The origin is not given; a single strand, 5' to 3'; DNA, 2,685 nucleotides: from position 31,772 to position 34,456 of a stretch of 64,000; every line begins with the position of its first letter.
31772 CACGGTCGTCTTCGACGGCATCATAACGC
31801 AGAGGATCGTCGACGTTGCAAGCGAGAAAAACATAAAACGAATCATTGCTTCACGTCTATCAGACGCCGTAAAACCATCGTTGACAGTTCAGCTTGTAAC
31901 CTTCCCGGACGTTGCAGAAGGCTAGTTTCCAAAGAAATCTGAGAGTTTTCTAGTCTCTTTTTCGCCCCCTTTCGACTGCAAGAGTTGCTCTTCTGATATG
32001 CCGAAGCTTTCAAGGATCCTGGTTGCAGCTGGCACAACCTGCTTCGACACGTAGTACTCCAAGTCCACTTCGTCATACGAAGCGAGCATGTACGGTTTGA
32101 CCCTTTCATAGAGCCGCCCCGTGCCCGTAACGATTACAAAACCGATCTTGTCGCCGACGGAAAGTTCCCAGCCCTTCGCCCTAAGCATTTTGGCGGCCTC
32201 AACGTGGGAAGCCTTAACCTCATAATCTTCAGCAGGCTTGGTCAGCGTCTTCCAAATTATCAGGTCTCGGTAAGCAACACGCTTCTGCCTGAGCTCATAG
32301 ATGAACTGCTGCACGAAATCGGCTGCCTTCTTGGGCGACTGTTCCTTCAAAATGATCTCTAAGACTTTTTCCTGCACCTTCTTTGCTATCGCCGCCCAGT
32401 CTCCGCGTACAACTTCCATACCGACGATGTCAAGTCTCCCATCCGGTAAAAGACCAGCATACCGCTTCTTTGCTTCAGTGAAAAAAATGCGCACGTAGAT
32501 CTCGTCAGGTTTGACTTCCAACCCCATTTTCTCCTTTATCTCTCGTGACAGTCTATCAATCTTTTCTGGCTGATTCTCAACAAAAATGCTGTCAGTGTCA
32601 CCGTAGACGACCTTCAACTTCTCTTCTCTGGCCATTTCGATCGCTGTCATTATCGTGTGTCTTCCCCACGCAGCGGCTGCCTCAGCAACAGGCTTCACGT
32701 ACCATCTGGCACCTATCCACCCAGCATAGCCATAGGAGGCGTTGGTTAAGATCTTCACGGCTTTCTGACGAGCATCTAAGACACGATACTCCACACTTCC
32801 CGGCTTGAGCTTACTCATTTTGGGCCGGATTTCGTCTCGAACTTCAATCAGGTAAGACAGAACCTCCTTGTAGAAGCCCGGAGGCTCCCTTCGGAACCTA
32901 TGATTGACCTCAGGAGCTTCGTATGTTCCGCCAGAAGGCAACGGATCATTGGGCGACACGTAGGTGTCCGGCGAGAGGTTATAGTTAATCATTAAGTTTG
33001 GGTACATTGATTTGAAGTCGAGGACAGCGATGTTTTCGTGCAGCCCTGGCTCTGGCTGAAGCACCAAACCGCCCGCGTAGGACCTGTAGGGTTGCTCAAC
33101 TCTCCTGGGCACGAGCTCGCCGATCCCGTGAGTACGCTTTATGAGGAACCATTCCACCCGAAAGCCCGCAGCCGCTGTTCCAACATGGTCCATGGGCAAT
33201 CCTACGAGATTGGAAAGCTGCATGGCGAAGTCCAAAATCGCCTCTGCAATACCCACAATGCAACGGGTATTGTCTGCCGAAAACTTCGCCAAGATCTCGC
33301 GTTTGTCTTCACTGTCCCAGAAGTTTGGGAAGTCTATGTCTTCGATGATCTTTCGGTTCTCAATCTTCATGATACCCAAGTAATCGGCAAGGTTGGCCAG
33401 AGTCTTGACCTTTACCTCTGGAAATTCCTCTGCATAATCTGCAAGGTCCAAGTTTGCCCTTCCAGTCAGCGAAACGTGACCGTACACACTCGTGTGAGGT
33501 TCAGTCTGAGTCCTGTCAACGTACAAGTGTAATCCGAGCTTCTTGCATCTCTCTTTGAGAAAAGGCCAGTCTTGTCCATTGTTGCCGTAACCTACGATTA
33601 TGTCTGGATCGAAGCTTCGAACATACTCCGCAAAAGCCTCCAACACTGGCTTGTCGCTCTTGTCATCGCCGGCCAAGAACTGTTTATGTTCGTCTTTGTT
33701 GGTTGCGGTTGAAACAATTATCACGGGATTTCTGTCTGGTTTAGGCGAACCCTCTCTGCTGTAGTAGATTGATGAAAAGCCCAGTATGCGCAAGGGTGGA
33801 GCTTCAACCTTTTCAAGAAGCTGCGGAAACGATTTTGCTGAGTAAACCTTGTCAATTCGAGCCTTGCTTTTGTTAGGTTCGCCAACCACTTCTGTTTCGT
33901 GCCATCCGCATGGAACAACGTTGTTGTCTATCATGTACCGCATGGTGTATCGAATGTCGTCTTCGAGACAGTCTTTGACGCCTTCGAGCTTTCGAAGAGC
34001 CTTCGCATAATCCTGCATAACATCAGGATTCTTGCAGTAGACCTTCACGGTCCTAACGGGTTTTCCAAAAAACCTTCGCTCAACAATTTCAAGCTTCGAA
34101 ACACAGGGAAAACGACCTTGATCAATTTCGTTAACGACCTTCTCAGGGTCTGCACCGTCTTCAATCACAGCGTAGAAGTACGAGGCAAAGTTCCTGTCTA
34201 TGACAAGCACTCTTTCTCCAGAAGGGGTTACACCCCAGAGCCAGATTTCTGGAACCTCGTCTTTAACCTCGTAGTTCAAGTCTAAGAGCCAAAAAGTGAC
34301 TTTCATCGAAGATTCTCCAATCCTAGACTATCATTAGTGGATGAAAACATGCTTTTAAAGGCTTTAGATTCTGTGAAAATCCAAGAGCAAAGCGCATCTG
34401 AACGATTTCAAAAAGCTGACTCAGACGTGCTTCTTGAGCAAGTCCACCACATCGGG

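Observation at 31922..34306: Family-B DNA polymerase with intact polymerase motifs but apparently lost proofreading residues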

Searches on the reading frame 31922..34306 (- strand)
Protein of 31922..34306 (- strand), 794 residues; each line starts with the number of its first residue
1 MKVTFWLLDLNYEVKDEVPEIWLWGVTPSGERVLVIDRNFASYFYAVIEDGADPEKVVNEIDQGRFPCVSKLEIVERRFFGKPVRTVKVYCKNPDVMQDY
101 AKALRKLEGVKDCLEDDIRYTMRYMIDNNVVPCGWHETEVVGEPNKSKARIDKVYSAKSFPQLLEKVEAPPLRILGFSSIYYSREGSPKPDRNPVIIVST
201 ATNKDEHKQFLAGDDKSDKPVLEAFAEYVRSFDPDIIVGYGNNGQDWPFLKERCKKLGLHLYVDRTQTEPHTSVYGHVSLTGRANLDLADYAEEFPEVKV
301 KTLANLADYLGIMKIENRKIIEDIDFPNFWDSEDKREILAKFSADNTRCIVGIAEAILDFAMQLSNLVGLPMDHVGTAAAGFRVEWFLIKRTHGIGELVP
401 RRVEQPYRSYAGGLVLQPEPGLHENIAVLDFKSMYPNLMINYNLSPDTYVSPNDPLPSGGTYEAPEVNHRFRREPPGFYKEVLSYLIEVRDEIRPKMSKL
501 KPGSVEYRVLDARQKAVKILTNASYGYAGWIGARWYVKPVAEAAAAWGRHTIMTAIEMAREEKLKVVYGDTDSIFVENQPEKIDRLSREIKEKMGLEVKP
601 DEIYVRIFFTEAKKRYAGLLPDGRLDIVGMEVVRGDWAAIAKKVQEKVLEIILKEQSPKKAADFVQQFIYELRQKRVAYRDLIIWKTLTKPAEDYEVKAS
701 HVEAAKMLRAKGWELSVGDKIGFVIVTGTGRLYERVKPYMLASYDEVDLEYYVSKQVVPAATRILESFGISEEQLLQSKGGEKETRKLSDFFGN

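Call 3: search_protein_families(library=pfam, proteins=[window:31922-34306:-], max_evalue=0.01)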
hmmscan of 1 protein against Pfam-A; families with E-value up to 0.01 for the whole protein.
window:31922-34306:- (794 aa): 3 families
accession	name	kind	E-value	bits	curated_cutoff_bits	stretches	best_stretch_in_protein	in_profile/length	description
PF00136.26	DNA_pol_B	-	1.1e-61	209.4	23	1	371-767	2-452/453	DNA polymerase family B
PF03104.25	DNA_pol_B_exo1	-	1.5e-20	74.1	23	2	115-206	5-101/242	DNA polymerase family B, exonuclease domain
PF03175.18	DNA_pol_B_2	-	0.0042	16.5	25.8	1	409-444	212-250/468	DNA polymerase type B, organellar and viral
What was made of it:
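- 31922..34306 (-): polB3 gene: 794-aa family-B DNA polymerase with an inactivated 3'-5' exonuclease site and an intact polymerase site. Pfam DNA_pol_B + DNA_pol_B_exo1 (call 3).
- On Family-B DNA polymerase (Pfam DNA_pol_B / DNA_pol_B_exo1): PF00136 at 209 bits (cutoff 23) and PF03104 at 74 bits (cutoff 23) (call 3).
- Checked: Pfam finds DNA_pol_B (1e-61) and DNA_pol_B_exo1 (1.5e-20) (call 3).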

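Call 4: search_protein_families(library=ncbifam, proteins=[window:31922-34306:-], max_evalue=0.01)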
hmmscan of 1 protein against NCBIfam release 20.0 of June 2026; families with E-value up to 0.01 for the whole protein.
window:31922-34306:- (794 aa): 9 families
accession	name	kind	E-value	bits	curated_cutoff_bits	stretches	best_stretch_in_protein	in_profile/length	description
NF004421.0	PRK05762.1-2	equivalog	1.6e-67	228.5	570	1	16-776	20-788/795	DNA polymerase II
NF004419.0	PRK05761.1-5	equivalog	2.4e-67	227.7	1285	2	408-779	550-924/932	DNA-directed DNA polymerase I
NF004417.0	PRK05761.1-3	equivalog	4.2e-65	220.2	780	2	409-779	484-855/858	DNA-directed DNA polymerase I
TIGR00592.1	pol2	superfamily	7.9e-65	219.6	239.95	1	221-766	591-1176/1176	DNA polymerase (pol2)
NF004415.0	PRK05761.1-1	equivalog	1.2e-49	169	1289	1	408-775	492-864/883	DNA-directed DNA polymerase I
NF004422.0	PRK05762.1-4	equivalog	9.4e-42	143.3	1103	1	20-772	22-778/789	DNA polymerase II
NF004416.0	PRK05761.1-2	equivalog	3.2e-36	125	516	1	401-752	309-634/665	type B DNA-directed DNA polymerase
NF004420.0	PRK05762.1-1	equivalog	4.4e-35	121.5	1435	2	77-585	71-560/783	DNA polymerase II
NF004418.0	PRK05761.1-4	subfamily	1.9e-34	119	692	1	411-790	324-714/717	type B DNA-directed DNA polymerase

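Call 5: search_solved_structures(query=window:31922-34306:-, show_alignments=3)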
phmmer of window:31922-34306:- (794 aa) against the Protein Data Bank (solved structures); distinct sequences matched with E-value up to 0.001: 134 (the best 60 are shown).
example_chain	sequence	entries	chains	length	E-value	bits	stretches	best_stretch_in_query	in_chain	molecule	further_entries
5mdn_A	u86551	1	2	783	5.4e-220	735.8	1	4-791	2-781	DNA polymerase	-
1wns_A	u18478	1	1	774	1.2e-107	364.2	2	217-779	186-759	DNA POLYMERASE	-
1wn7_A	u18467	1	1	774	1.3e-107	364.2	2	217-779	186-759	Family B DNA Polymerase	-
2jgu_A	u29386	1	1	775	1.3e-107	364.1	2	215-779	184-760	DNA POLYMERASE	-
4k8z_A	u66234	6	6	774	2.1e-107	363.4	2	217-779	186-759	DNA polymerase | DNA polymerase,DNA polymerase,DNA polymerase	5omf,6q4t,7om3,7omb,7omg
3a2f_A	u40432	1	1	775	4.7e-107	362.3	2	216-779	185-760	DNA polymerase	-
8s84_A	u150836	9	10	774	4.9e-107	362.2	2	217-779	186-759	DNA polymerase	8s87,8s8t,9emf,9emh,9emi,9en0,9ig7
6wya_A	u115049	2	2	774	1.2e-106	360.9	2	217-779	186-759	DNA polymerase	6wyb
7tqw_A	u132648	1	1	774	3e-106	359.6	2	217-779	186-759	DNA polymerase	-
5vu5_A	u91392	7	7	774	3.4e-106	359.4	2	217-779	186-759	DNA polymerase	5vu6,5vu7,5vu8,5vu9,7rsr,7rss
7rsu_A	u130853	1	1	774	4.9e-106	358.9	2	217-779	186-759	DNA polymerase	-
9oat_A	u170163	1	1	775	1e-105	357.9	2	217-779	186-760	5-270, TNA polymerase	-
4ahc_A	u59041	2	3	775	7.5e-105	355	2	172-779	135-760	DNA POLYMERASE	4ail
9oax_A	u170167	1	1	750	4.4e-104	352.5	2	217-769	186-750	5-270, TNA polymerase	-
1qht_A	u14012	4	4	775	2.5e-103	349.9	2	217-779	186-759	PROTEIN (DNA POLYMERASE) | DNA polymerase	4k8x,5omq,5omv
1s5j_A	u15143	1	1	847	1.3e-45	159.1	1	408-776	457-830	DNA polymerase I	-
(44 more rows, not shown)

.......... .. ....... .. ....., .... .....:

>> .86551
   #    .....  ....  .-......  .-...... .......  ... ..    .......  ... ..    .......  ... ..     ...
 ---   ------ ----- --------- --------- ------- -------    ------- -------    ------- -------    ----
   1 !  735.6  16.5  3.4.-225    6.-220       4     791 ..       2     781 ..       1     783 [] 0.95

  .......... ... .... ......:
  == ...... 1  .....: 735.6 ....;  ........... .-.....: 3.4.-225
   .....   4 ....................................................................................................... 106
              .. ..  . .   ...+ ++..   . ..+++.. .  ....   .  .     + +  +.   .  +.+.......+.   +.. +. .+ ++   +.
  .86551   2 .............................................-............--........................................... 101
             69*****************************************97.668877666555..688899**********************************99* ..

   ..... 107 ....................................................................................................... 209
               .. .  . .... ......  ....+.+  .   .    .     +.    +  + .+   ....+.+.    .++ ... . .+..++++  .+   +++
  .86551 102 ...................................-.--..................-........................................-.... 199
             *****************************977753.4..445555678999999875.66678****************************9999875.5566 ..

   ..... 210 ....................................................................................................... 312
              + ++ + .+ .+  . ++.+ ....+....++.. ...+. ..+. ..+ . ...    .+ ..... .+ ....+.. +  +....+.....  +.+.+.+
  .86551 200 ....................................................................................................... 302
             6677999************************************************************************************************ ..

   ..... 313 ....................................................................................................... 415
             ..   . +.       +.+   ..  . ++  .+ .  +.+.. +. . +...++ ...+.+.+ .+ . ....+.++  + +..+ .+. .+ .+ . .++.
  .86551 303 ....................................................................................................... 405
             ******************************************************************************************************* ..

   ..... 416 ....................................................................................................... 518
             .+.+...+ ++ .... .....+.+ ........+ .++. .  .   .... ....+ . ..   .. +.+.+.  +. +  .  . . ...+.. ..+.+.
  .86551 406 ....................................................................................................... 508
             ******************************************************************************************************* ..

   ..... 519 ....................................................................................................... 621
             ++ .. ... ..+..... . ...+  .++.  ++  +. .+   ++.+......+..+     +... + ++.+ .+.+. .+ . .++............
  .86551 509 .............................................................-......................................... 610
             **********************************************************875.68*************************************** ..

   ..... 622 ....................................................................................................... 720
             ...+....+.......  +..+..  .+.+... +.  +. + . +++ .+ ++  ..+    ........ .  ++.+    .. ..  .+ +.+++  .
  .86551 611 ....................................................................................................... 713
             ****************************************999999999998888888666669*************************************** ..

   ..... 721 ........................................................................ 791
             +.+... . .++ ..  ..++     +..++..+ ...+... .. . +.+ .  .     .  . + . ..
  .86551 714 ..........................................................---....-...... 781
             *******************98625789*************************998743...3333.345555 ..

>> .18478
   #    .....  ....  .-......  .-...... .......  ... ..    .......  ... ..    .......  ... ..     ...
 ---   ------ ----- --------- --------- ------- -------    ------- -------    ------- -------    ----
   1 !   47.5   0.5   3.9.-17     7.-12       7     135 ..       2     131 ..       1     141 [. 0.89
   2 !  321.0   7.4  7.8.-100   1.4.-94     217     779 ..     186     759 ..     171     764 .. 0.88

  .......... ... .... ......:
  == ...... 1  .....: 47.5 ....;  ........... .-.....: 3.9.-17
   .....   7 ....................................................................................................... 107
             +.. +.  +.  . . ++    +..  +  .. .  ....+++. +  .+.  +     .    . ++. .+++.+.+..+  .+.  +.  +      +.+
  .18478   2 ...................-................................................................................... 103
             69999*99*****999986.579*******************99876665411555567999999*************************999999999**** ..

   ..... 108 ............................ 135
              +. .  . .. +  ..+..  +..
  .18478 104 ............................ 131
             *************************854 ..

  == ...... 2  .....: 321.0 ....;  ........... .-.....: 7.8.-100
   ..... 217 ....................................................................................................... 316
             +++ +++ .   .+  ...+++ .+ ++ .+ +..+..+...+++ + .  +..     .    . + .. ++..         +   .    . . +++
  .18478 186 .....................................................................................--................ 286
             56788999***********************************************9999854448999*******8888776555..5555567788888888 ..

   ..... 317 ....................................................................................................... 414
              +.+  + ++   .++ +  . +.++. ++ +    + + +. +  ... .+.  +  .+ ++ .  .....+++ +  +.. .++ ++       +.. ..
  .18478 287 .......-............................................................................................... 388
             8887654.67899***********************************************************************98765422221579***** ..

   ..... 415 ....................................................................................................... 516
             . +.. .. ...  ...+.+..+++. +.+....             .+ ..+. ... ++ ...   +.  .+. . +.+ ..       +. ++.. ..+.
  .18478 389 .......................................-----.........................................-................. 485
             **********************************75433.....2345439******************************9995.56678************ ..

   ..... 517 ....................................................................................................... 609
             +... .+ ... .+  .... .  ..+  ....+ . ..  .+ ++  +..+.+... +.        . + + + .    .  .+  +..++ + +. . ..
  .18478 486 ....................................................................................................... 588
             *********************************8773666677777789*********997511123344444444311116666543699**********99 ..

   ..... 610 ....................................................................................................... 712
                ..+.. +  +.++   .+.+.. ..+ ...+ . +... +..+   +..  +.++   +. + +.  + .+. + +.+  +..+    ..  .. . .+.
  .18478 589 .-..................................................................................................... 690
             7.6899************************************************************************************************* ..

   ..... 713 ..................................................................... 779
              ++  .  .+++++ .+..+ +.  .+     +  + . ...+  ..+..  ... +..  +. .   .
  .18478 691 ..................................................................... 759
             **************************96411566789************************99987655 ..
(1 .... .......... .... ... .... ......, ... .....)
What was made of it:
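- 31922..34306 (-): Best PDB match 5mdn, E 5e-220 (call 5).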
